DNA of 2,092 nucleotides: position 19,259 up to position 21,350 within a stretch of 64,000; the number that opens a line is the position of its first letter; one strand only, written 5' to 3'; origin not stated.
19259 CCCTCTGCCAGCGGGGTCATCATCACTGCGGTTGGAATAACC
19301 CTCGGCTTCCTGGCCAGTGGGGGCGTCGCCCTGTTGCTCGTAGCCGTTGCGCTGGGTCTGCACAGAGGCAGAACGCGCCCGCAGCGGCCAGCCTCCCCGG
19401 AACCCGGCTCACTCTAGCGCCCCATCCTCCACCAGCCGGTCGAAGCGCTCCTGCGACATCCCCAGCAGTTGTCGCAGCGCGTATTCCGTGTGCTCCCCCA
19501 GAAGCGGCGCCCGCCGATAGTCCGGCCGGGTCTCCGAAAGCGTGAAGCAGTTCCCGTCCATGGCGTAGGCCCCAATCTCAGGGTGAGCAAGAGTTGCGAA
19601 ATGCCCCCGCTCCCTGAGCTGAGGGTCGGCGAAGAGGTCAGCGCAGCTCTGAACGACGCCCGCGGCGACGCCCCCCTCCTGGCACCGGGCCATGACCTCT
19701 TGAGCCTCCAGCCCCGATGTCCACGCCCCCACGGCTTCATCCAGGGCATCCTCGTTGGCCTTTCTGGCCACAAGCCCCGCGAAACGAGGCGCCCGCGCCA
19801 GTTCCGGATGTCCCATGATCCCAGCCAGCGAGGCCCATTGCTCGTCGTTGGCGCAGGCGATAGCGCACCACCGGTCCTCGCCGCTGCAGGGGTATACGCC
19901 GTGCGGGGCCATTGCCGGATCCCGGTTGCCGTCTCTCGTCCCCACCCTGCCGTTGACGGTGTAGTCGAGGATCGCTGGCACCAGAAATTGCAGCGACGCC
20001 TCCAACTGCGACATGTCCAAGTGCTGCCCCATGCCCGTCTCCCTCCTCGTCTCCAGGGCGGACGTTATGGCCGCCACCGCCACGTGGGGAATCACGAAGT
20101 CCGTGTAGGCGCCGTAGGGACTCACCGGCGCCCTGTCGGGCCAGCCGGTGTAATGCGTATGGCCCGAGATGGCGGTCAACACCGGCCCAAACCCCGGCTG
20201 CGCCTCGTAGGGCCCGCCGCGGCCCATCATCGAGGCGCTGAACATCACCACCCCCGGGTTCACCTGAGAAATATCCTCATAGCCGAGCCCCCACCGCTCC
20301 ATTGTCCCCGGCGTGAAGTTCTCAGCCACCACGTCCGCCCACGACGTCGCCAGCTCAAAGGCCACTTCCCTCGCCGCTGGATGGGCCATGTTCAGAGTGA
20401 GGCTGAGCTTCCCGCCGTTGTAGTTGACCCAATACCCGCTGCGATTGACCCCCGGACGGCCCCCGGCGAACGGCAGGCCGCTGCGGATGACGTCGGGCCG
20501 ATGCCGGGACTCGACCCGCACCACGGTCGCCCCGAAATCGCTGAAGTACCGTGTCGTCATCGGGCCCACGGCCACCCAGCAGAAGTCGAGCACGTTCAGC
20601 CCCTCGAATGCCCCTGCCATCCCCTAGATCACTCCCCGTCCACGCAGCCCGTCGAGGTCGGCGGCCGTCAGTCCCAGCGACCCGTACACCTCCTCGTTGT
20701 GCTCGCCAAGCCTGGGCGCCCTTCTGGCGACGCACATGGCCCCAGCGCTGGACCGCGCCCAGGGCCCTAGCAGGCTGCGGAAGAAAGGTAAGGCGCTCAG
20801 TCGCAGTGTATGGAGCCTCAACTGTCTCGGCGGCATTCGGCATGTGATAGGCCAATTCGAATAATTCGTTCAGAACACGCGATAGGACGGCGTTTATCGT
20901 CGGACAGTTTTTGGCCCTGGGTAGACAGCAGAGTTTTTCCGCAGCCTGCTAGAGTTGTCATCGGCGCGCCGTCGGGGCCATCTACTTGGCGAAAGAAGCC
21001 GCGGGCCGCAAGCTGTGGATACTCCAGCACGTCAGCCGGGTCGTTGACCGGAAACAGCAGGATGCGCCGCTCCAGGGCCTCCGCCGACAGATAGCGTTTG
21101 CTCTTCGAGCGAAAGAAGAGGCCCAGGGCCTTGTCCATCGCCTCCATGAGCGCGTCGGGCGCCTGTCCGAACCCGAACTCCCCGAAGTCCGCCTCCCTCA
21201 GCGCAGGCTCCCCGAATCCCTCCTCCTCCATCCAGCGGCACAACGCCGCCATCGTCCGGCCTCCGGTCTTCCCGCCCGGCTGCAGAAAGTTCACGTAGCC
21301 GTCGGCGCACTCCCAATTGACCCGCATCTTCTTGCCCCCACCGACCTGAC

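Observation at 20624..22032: MITE-like insertion with 16-bp terminal inverted repeats and a CTAG duplication disrupting a CoA-transferase gene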

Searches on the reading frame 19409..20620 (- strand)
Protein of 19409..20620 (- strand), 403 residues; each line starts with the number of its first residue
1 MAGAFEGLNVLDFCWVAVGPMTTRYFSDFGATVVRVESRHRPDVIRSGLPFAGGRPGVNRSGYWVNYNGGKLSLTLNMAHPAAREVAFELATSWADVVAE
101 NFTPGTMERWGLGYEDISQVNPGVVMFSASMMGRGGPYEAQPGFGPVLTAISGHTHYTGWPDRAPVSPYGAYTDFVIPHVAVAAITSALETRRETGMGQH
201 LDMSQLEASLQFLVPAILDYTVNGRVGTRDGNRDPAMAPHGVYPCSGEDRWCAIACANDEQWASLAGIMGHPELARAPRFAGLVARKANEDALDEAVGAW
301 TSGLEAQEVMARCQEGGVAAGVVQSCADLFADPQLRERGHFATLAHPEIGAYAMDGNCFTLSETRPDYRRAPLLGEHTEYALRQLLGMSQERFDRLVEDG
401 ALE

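Call 69: list_cluster_members(proteins=[P0298, window:19409-20620:-, window:20818-22032:-])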
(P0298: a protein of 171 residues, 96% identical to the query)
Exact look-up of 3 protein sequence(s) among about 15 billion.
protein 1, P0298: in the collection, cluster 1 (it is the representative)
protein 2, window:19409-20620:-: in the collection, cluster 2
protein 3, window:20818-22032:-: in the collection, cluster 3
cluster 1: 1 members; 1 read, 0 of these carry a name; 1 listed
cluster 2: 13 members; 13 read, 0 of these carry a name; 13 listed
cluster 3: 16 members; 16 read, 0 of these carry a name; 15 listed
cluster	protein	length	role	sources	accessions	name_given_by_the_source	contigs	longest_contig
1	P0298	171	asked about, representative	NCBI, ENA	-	-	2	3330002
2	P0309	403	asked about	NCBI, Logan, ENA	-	-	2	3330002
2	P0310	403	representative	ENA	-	-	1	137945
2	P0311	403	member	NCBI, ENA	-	-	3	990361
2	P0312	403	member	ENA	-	-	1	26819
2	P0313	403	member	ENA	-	-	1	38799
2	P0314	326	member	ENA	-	-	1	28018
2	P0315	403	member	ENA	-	-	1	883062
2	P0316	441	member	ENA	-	-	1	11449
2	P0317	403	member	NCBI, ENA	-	-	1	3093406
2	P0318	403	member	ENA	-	-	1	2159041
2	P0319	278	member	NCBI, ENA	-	-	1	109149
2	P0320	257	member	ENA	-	-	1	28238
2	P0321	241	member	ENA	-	-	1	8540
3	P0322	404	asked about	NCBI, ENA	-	-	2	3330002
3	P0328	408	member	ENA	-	-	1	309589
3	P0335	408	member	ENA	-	-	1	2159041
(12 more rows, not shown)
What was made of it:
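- The two records carrying the truncated protein are the same assembly in ENA and NCBI (call 69). The two records are the same contig in ENA and NCBI (call 69).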

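Call 80: find_encoding_contigs(protein=P0328, flank=200, max_places=2)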
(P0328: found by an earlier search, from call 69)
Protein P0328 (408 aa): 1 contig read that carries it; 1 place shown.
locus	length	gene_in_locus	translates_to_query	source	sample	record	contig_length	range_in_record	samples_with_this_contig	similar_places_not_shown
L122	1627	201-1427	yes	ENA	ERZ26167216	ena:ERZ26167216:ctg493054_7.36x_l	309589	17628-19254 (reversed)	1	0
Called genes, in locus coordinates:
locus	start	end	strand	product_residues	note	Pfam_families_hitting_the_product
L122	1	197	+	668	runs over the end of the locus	-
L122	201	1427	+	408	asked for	PF02515:CoA_transf_3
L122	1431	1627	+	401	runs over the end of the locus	PF02515:CoA_transf_3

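Call 81: find_encoding_contigs(protein=P0335, flank=200, max_places=2)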
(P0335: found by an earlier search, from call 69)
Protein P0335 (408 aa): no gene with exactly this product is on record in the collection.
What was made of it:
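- Tried and rejected: Look-up of P0335: it was not on record (call 81).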

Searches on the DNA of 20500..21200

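Call 17: search_rna_families(source=window, start=20500, end=21200, threshold=evalue, max_evalue=10)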
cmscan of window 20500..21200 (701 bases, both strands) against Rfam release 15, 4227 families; matches with E-value up to 10: 2.
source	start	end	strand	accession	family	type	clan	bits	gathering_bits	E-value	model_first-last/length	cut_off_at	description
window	20708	20767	+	RF03333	mir-2820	Gene; miRNA;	-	15.7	84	3.2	1-83/83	no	mir-2820 microRNA precursor family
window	21095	21119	+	RF01111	SBWMV2_UPD-PKk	Cis-reg;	-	15.6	35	4.7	1-21/21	no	Pseudoknot of upstream pseudoknot domain (UPD) of the 3'UTR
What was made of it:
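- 20771..20948 (-): 178-bp MITE body. Orientation is given relative to the IS: the IRL-like end lies at 20948 and the IRR-like end at 20771. No Rfam hit (call 17).
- There is no Rfam match (call 17).
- Tried and rejected: Rfam scan of 20500-21200 at a permissive E-value: only chance miRNA and pseudoknot hits (call 17).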

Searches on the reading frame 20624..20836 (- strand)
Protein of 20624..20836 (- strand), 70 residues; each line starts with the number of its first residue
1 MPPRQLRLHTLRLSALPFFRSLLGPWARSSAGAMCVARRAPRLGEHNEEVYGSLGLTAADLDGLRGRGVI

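Call 51: search_protein_families(library=pfam, proteins=[window:20624-20836:-], max_evalue=0.01)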
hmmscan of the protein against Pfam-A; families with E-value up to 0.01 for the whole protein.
window:20624-20836:- (70 aa): 0 families

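Call 62: find_encoding_contigs(protein=window:20624-20836:-, flank=500, max_places=10)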
Protein window:20624-20836:- (70 aa): 2 contigs read that carry it; 1 place shown.
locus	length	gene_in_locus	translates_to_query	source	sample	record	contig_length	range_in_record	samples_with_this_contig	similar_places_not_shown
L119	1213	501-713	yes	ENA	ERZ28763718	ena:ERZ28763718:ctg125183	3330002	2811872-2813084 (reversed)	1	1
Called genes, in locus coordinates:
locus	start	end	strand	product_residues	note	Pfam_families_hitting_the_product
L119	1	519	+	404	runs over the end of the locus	PF02515:CoA_transf_3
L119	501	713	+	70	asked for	-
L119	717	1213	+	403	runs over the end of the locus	PF02515:CoA_transf_3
